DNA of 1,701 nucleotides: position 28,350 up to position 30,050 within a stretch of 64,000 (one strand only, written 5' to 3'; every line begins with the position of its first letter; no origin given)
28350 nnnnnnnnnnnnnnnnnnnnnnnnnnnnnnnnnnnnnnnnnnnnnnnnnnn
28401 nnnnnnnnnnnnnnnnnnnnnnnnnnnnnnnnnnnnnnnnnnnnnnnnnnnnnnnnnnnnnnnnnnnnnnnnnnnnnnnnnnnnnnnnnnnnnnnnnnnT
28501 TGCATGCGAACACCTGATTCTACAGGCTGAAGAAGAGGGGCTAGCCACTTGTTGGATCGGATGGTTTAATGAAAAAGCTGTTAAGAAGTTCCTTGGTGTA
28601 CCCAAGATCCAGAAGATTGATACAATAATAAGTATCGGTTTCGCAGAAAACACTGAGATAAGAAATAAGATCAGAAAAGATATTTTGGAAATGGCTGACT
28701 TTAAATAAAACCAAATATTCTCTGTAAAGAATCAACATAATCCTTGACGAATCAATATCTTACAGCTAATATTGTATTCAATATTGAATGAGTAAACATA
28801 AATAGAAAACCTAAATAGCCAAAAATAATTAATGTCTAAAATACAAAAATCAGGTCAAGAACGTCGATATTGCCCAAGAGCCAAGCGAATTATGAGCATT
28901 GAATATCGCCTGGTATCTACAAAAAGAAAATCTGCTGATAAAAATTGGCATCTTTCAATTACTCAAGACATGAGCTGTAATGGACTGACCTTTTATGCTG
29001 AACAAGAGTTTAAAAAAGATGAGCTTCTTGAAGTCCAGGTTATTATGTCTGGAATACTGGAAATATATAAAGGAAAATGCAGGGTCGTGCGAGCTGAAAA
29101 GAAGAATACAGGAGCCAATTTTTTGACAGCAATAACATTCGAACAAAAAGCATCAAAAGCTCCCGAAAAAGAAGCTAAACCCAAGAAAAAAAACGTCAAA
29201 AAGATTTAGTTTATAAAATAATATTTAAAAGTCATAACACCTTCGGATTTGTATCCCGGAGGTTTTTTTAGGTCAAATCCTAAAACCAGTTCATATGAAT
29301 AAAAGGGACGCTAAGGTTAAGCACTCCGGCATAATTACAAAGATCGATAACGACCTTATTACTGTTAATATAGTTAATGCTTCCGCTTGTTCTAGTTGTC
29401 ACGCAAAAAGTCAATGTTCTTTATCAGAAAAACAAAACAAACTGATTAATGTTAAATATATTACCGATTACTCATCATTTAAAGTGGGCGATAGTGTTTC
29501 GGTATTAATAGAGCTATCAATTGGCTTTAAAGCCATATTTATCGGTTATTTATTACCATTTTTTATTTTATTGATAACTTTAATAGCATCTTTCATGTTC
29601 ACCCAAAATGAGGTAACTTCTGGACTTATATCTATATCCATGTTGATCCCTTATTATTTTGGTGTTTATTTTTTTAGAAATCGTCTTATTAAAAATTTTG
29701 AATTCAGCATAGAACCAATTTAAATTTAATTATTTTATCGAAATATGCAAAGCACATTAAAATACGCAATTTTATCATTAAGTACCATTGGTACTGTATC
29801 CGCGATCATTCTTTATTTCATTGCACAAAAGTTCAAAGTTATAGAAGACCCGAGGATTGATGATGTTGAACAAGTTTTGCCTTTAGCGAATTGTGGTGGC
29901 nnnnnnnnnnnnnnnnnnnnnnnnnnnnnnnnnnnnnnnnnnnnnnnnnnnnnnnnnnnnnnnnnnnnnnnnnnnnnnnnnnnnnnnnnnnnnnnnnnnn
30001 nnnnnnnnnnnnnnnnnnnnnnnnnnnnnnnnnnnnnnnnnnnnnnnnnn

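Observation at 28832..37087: PilZ-domain gene, RseC, rnfBCDGEA and an NfnAB/SudAB-like pair in one cluster: a possible c-di-GMP-linked ferredoxin hub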

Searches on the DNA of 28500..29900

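Call 24: search_rna_families(source=window, start=28500, end=29900, threshold=evalue, max_evalue=1)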
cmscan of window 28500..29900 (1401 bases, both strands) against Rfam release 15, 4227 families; matches with E-value up to 1: 0.
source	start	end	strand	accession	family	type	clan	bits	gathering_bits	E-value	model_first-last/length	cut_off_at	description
